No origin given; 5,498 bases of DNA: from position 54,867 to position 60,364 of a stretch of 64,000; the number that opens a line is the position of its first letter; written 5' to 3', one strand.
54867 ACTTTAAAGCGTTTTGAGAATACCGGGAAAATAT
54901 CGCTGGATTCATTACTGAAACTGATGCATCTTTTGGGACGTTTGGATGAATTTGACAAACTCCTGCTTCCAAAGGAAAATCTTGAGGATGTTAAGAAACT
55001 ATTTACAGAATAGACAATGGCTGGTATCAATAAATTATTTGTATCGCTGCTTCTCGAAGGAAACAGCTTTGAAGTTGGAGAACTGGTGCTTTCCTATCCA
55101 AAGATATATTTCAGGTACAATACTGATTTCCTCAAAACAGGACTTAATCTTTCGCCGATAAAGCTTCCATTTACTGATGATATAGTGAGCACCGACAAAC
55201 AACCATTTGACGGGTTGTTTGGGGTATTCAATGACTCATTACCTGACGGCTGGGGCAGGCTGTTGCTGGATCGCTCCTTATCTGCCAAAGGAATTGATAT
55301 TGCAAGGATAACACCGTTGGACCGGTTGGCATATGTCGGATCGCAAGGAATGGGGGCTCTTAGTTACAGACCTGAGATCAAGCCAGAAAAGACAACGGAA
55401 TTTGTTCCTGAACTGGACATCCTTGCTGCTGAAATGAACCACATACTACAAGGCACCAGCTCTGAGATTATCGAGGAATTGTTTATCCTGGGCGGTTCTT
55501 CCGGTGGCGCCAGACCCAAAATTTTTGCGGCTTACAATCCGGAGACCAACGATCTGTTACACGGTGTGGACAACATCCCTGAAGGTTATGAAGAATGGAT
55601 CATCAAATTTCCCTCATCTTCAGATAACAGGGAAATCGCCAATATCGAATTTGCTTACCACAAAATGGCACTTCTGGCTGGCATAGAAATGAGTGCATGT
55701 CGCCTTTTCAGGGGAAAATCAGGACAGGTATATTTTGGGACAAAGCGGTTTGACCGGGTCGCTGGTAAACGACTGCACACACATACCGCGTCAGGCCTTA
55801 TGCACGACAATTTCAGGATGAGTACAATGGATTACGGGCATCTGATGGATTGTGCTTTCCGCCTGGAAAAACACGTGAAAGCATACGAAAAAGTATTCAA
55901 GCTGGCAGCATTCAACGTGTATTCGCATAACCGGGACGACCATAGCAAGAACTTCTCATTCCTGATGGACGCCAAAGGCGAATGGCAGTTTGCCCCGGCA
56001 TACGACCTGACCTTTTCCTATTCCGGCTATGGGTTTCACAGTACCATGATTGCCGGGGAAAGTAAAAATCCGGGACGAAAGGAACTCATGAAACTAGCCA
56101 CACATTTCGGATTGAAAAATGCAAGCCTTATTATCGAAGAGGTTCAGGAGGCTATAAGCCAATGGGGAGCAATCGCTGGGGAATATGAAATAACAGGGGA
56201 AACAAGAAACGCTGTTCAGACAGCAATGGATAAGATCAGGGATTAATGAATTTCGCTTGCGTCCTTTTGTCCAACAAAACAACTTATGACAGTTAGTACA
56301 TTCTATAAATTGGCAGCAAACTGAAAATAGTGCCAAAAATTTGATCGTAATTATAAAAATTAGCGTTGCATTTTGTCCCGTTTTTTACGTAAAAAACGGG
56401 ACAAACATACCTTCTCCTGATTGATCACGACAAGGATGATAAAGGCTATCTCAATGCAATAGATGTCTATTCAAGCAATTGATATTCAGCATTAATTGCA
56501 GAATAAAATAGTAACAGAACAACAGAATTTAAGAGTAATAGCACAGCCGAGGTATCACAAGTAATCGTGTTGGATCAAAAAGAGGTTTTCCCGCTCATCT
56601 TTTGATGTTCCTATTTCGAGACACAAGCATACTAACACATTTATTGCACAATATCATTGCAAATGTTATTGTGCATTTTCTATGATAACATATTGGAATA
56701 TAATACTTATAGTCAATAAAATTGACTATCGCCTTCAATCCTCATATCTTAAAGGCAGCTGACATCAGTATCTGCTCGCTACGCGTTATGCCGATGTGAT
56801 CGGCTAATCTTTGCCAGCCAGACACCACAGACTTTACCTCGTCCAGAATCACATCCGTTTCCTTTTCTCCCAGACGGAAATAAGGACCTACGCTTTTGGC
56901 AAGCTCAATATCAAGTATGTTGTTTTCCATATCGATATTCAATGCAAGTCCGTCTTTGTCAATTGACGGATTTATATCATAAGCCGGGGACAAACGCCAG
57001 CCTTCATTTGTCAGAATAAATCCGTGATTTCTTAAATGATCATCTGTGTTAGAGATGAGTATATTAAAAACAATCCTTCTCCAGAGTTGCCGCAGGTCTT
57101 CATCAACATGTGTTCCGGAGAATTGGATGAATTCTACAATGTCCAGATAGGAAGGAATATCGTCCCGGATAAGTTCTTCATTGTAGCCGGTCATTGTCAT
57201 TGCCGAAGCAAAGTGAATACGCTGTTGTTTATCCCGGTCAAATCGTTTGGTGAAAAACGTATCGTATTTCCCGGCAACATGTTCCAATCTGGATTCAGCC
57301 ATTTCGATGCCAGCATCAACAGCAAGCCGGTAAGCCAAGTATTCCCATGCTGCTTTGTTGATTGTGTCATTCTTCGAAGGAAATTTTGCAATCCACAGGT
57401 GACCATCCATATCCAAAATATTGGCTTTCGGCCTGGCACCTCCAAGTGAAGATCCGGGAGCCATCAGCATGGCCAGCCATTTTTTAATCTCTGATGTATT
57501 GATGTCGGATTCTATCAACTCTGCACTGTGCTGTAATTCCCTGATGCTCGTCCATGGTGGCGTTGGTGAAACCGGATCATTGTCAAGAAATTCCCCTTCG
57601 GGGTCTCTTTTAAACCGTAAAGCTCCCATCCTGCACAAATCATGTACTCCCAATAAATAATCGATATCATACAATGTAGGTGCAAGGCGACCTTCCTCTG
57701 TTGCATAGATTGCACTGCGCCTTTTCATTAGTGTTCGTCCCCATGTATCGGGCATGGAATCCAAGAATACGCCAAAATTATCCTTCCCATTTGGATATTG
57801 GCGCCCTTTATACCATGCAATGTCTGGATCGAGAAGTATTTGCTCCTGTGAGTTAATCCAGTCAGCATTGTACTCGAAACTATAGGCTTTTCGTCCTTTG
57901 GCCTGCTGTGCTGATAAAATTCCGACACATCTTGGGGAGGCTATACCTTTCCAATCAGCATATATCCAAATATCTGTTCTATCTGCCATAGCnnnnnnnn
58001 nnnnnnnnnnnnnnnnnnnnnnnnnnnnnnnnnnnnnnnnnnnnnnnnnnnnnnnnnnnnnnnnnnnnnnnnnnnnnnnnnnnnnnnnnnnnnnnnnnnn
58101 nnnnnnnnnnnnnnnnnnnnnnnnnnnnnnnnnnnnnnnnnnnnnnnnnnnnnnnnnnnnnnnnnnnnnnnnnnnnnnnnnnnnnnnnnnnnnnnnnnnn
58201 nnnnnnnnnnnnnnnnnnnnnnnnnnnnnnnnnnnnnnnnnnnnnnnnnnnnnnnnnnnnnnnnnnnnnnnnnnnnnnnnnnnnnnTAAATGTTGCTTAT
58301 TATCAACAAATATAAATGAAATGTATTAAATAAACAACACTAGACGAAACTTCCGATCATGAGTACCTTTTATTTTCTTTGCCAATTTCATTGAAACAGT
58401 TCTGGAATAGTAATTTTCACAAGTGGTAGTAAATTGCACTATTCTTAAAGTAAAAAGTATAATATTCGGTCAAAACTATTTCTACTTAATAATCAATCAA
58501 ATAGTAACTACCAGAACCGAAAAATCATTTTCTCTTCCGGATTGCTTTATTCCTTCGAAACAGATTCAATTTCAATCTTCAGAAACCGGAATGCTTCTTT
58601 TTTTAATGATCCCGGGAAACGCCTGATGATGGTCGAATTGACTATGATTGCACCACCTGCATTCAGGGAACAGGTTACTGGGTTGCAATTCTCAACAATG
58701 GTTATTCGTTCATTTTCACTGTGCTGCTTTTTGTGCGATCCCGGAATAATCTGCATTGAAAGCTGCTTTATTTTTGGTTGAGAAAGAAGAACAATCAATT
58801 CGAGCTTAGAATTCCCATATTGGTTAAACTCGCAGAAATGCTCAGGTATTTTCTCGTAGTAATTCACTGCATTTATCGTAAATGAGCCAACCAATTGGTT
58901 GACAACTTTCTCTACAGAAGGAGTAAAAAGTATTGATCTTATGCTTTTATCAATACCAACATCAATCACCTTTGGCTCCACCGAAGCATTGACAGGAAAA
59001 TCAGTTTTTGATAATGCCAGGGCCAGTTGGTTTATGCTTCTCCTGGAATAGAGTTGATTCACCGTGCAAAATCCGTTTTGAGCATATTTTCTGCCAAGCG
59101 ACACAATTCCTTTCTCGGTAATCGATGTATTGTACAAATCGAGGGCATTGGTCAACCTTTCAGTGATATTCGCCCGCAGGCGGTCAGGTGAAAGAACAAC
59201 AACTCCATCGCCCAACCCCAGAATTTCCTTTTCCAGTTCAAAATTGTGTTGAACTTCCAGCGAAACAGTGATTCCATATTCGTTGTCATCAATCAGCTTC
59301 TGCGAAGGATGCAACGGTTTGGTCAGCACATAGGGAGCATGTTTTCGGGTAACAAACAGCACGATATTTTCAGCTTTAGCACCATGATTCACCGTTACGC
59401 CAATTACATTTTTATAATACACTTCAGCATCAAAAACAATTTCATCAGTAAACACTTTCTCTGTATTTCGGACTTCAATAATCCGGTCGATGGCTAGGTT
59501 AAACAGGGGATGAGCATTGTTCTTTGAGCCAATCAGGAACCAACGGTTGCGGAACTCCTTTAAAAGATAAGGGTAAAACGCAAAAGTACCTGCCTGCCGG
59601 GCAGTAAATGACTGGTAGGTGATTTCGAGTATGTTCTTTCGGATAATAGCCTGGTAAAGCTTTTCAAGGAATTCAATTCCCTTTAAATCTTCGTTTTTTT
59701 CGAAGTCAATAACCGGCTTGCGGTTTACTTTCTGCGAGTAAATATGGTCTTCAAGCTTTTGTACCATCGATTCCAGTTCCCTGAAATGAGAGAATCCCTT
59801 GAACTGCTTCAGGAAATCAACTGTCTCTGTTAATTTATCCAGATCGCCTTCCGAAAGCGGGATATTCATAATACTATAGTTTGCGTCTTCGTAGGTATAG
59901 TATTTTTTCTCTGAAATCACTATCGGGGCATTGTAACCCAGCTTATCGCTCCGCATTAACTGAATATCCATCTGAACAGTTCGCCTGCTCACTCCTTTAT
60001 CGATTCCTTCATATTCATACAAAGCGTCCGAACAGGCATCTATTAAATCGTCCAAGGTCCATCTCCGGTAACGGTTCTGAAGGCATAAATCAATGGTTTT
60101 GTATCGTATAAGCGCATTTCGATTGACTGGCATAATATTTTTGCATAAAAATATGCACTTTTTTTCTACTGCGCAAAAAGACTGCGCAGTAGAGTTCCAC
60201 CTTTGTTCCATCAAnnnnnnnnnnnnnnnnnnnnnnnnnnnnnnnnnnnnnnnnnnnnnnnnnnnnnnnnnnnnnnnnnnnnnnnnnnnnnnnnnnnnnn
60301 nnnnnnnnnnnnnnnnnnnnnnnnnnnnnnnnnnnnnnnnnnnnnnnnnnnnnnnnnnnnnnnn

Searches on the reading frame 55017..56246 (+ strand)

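Call 9: search_protein_families(library=pfam, proteins=[window:55017-56246:+])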
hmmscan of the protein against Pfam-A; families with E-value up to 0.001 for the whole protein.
window:55017-56246:+ (409 aa): 2 families
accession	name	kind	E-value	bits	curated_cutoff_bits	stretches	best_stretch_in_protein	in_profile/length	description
PF07804.18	HipA_C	-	7e-46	157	30.5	1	161-383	2-213/213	HipA-like C-terminal domain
PF13657.11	Couple_hipA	-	1.4e-14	54.8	22.5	1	18-117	8-98/99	HipA N-terminal domain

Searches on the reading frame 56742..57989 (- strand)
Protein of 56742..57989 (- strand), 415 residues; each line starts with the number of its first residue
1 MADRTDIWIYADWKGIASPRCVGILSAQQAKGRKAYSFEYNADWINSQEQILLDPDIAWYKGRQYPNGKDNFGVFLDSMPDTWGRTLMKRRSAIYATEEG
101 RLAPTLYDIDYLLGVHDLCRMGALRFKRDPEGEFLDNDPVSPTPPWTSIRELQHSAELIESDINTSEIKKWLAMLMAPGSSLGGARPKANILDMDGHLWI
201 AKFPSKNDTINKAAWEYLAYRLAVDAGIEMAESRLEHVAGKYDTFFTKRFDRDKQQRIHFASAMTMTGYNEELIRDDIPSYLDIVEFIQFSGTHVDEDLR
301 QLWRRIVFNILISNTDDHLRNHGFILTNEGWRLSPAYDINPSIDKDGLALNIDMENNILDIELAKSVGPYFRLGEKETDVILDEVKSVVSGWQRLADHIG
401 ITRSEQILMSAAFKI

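Call 9: search_protein_families(library=pfam, proteins=[window:56742-57989:-])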
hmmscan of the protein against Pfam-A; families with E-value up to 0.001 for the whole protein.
window:56742-57989:- (415 aa): 2 families
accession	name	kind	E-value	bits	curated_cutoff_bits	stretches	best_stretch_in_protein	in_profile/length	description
PF07804.18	HipA_C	-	1.6e-52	178.7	30.5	1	180-392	1-213/213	HipA-like C-terminal domain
PF13657.11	Couple_hipA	-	0.00051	20.9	22.5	0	20-96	8-78/99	HipA N-terminal domain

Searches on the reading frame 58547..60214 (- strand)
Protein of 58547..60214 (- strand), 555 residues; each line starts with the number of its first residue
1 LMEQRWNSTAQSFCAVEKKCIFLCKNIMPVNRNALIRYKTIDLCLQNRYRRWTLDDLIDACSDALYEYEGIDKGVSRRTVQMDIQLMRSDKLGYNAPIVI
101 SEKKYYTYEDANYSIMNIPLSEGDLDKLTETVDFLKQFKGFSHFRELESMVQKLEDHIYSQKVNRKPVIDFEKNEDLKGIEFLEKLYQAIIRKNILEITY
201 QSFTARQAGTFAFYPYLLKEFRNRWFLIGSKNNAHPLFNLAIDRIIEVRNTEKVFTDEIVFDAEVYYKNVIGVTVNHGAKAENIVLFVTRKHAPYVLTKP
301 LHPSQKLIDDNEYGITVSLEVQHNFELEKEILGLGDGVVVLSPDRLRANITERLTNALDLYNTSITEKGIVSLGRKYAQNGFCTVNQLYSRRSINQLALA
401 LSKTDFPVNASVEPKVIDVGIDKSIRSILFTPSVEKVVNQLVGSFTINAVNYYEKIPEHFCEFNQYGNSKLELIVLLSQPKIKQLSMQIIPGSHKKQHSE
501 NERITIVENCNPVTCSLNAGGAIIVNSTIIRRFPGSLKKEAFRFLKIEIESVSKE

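Call 9: search_protein_families(library=pfam, proteins=[window:58547-60214:-])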
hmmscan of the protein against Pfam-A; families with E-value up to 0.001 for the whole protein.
window:58547-60214:- (555 aa): 2 families
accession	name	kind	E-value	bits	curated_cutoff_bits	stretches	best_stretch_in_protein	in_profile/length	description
PF25583.1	WCX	-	1.7e-10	41.5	23.9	1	282-358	3-76/76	WCX domain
PF13280.12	WYL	-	1.1e-09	38.6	21.8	1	181-249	1-69/70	WYL domain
